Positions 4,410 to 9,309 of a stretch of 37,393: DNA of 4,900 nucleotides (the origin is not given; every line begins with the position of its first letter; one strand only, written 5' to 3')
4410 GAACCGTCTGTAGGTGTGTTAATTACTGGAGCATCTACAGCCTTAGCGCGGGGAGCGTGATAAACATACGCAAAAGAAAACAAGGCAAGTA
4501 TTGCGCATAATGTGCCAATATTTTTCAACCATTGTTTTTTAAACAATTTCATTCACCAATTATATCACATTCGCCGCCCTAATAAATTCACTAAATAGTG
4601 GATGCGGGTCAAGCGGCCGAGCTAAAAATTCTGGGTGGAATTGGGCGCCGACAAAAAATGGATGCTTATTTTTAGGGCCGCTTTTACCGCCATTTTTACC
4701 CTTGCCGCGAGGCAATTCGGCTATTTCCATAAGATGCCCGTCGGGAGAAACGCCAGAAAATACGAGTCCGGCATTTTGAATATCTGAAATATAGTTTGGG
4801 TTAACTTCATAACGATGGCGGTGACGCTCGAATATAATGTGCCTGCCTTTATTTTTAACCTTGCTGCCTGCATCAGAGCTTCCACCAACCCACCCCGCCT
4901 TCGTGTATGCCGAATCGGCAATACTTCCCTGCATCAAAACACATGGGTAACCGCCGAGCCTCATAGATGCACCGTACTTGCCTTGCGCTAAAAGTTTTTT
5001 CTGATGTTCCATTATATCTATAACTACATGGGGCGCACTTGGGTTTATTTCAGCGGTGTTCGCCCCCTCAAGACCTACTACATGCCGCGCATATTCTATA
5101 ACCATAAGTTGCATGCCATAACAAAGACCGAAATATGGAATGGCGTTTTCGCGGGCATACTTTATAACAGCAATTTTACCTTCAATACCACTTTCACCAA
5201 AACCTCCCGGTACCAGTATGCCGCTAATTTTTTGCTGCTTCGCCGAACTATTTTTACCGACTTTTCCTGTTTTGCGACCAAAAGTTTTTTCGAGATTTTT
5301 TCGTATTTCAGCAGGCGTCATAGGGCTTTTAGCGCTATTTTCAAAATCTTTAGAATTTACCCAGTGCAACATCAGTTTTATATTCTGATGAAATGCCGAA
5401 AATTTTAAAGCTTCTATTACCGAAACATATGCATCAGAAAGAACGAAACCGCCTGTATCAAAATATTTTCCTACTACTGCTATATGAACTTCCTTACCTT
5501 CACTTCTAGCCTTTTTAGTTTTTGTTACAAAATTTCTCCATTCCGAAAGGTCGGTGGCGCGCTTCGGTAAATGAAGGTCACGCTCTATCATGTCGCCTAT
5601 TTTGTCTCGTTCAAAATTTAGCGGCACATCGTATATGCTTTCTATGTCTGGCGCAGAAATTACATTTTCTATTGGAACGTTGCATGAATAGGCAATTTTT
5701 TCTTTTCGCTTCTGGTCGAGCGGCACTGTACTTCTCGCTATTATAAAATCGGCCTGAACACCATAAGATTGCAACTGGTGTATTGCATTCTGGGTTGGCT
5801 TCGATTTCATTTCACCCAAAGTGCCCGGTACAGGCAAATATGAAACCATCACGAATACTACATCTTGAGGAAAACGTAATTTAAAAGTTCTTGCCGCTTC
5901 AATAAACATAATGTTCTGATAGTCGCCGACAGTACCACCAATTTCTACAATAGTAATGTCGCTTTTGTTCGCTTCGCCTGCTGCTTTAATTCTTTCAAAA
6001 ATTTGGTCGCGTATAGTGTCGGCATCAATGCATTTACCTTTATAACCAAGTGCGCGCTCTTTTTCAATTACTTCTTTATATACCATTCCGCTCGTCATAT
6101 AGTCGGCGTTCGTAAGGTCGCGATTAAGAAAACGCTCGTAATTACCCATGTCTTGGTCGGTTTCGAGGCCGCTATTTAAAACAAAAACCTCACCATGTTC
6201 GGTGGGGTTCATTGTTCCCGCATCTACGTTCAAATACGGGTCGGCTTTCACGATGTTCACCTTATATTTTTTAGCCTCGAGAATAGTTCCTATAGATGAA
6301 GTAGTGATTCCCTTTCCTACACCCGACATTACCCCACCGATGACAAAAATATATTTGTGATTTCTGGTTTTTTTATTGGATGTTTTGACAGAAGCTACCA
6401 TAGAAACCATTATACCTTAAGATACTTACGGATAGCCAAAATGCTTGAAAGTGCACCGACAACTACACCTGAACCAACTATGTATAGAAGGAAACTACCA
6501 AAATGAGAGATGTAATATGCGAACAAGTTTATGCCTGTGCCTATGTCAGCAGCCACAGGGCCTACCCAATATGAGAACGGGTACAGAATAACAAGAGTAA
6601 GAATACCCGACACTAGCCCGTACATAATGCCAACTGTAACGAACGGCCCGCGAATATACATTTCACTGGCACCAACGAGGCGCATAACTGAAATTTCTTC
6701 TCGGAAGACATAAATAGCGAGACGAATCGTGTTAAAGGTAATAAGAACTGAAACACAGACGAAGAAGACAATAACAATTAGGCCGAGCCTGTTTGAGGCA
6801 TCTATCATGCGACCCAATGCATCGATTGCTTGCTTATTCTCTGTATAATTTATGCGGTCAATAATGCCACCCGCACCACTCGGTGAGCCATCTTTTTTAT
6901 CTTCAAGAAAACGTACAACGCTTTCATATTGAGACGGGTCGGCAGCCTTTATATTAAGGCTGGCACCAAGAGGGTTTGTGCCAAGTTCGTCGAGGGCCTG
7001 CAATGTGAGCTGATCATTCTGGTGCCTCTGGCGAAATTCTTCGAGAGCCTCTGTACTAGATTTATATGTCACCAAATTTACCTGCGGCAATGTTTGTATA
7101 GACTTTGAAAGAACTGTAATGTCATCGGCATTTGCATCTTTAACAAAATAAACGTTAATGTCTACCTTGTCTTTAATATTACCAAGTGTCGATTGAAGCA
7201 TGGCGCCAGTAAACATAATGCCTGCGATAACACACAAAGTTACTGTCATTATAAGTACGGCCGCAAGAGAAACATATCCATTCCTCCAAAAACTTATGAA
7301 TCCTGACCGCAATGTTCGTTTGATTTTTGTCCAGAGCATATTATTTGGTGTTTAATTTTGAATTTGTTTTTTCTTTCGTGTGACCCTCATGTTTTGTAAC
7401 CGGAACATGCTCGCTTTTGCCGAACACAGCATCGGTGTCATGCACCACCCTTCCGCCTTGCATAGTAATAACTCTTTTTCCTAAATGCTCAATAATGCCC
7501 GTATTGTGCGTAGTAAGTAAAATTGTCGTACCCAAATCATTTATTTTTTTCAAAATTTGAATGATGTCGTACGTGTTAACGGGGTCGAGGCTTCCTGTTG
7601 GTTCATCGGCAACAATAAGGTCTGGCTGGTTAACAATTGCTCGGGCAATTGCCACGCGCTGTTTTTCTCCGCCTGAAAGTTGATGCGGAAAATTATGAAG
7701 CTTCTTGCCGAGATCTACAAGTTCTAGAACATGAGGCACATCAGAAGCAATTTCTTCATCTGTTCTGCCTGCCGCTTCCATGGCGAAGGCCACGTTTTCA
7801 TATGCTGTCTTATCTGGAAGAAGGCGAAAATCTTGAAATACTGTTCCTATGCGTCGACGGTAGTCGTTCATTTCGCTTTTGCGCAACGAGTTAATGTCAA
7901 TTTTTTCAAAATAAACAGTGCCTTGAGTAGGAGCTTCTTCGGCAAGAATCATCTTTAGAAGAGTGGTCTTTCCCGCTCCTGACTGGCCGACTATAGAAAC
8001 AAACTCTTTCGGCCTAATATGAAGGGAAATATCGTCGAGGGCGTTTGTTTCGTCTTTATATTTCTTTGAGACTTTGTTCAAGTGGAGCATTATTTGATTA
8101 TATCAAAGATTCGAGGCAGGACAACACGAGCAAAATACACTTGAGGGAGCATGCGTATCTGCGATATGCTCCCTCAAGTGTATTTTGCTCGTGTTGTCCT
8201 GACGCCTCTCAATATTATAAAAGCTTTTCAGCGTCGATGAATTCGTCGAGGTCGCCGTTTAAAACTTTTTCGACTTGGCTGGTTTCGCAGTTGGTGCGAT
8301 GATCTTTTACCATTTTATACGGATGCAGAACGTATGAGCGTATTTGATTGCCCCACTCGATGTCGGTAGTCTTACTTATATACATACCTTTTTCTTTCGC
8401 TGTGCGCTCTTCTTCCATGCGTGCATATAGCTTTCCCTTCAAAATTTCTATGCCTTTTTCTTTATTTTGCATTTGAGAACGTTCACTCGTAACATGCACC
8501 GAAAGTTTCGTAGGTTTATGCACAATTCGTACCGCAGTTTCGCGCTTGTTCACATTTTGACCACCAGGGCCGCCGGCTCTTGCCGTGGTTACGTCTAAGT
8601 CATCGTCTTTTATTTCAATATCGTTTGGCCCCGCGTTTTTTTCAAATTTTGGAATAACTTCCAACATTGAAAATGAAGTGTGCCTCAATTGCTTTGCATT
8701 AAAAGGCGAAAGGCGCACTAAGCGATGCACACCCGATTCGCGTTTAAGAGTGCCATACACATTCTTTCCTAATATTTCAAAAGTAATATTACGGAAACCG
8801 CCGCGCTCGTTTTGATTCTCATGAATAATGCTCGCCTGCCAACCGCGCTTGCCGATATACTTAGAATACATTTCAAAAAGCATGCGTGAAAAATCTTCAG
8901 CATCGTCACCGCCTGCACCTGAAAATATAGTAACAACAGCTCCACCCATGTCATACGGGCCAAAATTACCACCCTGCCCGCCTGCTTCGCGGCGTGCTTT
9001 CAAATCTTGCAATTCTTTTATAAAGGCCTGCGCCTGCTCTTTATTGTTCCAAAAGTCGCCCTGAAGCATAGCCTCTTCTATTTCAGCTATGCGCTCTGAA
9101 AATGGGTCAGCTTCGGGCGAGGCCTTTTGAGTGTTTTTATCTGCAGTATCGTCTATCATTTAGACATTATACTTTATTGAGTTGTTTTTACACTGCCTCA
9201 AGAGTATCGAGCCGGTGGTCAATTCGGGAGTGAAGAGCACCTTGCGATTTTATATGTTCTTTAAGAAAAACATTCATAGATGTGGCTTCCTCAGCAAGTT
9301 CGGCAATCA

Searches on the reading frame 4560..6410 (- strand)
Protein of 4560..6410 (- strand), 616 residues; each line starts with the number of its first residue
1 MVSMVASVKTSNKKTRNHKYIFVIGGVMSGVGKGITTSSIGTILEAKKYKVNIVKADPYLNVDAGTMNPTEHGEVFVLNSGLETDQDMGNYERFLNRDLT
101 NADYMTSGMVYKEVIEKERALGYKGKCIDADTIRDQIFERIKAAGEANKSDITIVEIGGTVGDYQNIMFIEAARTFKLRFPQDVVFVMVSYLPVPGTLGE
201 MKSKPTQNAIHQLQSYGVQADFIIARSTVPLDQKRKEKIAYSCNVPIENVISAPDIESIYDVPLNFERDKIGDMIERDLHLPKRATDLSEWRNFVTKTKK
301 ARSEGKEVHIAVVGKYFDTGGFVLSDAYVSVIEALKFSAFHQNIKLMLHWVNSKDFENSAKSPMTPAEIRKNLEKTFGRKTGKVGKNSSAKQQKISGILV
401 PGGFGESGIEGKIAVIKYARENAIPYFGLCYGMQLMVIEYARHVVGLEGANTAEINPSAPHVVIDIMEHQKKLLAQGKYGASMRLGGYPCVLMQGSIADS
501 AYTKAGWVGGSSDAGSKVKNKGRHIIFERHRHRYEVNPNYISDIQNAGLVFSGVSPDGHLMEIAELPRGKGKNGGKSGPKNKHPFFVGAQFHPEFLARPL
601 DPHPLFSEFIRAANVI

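Call 11: search_protein_families(library=pfam, proteins=[window:4560-6410:-], max_evalue=0.01)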
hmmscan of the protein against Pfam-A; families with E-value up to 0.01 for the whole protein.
window:4560-6410:- (616 aa): 4 families
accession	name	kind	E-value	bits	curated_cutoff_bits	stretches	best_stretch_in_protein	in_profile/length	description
PF06418.20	CTP_synth_N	-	5.7e-96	321.4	26.1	1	19-281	1-265/265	CTP synthase N-terminus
PF00117.34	GATase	-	1.3e-28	100.4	22.8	1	324-611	2-189/190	Glutamine amidotransferase class-I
PF01656.29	CbiA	-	0.00012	22.5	25.4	1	24-87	3-54/125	CobQ/CobB/MinD/ParA nucleotide binding domain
PF07722.19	Peptidase_C26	-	0.0038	17.4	20.5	0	412-438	94-120/219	Peptidase C26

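Call 12: search_protein_families(library=phrogs, proteins=[window:4560-6410:-], max_evalue=0.001)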
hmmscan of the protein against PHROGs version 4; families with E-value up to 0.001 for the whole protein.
window:4560-6410:- (616 aa): 2 families
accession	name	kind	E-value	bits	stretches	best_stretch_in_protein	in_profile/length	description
phrog_28378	-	unknown function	4.7e-153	511.6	2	18-362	3-341/547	-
phrog_11956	-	unknown function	9.5e-05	22.2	1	389-444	45-100/515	-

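Call 89: list_cluster_members(proteins=[window:4560-6410:-, window:28060-30252:-, window:21090-22862:-, window:14750-16066:-, window:8215-9159:-])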
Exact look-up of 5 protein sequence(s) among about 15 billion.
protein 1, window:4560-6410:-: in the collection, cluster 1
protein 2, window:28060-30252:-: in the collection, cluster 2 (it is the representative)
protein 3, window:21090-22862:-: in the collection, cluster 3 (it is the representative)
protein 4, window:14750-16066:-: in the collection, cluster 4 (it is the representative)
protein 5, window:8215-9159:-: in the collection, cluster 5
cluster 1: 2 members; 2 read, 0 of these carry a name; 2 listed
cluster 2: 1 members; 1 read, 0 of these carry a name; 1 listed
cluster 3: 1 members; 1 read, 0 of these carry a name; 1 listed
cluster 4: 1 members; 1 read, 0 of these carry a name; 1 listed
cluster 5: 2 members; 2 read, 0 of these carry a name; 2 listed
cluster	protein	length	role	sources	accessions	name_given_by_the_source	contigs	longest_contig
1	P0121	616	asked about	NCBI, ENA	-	-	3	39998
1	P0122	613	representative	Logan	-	-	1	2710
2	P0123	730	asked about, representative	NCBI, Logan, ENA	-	-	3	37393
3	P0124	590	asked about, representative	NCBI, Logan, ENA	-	-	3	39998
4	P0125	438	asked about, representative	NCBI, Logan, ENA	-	-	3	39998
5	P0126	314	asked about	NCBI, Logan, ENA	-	-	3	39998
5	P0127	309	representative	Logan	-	-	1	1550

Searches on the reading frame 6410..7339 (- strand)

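Call 11: search_protein_families(library=pfam, proteins=[window:6410-7339:-], max_evalue=0.01)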
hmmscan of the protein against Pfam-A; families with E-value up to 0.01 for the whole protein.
window:6410-7339:- (309 aa): 2 families
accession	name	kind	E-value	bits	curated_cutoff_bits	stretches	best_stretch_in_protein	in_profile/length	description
PF18075.7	FtsX_ECD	-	1.7e-14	54.6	23.5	1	59-147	1-89/96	FtsX extracellular domain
PF02687.27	FtsX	-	3.5e-10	40.4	25.5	1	188-308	2-117/120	FtsX-like permease C-terminal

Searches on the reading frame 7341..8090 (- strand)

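Call 11: search_protein_families(library=pfam, proteins=[window:7341-8090:-], max_evalue=0.01)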
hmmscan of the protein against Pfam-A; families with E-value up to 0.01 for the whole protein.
window:7341-8090:- (249 aa): 17 families
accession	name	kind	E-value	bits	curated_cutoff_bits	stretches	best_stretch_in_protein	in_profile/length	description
PF00005.33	ABC_tran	-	6.7e-38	130.8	25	1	18-165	1-136/137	ABC transporter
PF13304.12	AAA_21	-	1.4e-08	35.6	27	1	136-200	236-303/304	AAA domain, putative AbiEii toxin, Type IV TA system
PF02463.25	SMC_N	-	1.8e-05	24.7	40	1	28-203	24-205/220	RecF/RecN/SMC N terminal domain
PF13175.12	AAA_15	-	8.6e-05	22.8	32.1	0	18-51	14-48/374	AAA ATPase domain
PF13401.12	AAA_22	-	0.00013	22.7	27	1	27-70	4-45/130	AAA domain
PF20720.3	nSTAND3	-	0.00013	22.2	27.2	1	14-57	3-45/155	Novel STAND NTPase 3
PF03193.22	RsgA_GTPase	-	0.00032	21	30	1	13-52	92-130/174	RsgA GTPase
PF00931.28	NB-ARC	-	0.00037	20.3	23.5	1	29-57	19-47/248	NB-ARC domain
PF06414.18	Zeta_toxin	-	0.0014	18.6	22.3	1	30-63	18-51/199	Zeta toxin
PF13191.12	AAA_16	-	0.0015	19.5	32.6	1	26-65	23-59/167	AAA ATPase domain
PF13555.12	AAA_29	-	0.002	18.2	27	1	20-45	14-39/61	P-loop containing region of AAA domain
PF13481.12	AAA_25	-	0.0038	17.3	27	1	23-125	28-138/195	AAA domain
PF25199.1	nSTAND_NTPase5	-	0.0053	17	34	0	26-67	39-81/145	Novel STAND NTPase 5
PF02492.25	cobW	-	0.0065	16.5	20.7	0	31-53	3-26/180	CobW/HypB/UreG, nucleotide-binding domain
PF00004.35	AAA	-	0.0081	17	21.2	0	33-87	3-52/131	ATPase family associated with various cellular activities (AAA)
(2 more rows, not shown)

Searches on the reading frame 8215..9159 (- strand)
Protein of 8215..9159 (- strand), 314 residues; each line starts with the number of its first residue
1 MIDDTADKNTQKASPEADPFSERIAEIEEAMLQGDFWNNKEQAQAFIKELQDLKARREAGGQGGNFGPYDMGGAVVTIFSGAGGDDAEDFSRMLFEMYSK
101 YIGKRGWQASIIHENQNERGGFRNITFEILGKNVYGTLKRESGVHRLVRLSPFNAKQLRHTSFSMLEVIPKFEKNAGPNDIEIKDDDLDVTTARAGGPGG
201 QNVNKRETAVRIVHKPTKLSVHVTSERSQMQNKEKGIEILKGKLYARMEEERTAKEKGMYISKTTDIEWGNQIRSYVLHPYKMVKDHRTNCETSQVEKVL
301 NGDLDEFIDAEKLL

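Call 11: search_protein_families(library=pfam, proteins=[window:8215-9159:-], max_evalue=0.01)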
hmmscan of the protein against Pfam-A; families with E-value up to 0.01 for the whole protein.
window:8215-9159:- (314 aa): 3 families
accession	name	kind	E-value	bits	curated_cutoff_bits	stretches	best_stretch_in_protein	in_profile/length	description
PF03462.23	PCRF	-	3.7e-38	131.7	24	1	67-164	95-192/194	PCRF domain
PF00472.26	RF-1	-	7.3e-35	119.9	35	1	180-288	4-116/116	RF-1 domain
PF16326.10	ABC_tran_CTD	-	0.0075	16.9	32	0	22-58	22-58/69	ABC transporter C-terminal domain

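Call 12: search_protein_families(library=phrogs, proteins=[window:8215-9159:-], max_evalue=0.001)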
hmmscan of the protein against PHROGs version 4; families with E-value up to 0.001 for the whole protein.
window:8215-9159:- (314 aa): 4 families
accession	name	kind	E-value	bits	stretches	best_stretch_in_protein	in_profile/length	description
phrog_19918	-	unknown function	1.8e-75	255.4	1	49-310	80-341/355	-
phrog_3122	-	other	4.6e-13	50.4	1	185-235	29-79/136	RF-1 domain peptide chain release factor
phrog_20323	-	other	1.1e-06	29.4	1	187-246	6-64/73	RF-1 domain peptide chain release factor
phrog_35727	-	unknown function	1.4e-05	25.9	1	187-254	6-76/162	-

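Call 14: find_encoding_contigs(protein=window:8215-9159:-, flank=3000, max_places=6)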
Protein window:8215-9159:- (314 aa): 4 contigs read that carry it; 2 places shown.
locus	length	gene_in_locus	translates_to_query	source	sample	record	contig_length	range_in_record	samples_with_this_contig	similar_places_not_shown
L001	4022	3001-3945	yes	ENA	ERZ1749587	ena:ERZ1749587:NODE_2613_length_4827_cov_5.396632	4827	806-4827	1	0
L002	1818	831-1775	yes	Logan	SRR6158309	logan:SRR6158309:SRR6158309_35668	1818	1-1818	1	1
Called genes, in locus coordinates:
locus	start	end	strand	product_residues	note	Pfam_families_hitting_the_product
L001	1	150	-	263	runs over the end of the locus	PF01479:S4, PF00849:PseudoU_synth_2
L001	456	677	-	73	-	-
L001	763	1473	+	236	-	PF06736:TMEM175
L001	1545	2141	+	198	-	-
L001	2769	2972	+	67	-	-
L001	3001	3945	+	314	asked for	PF03462:PCRF, PF00472:RF-1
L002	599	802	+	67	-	-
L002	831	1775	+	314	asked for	PF03462:PCRF, PF00472:RF-1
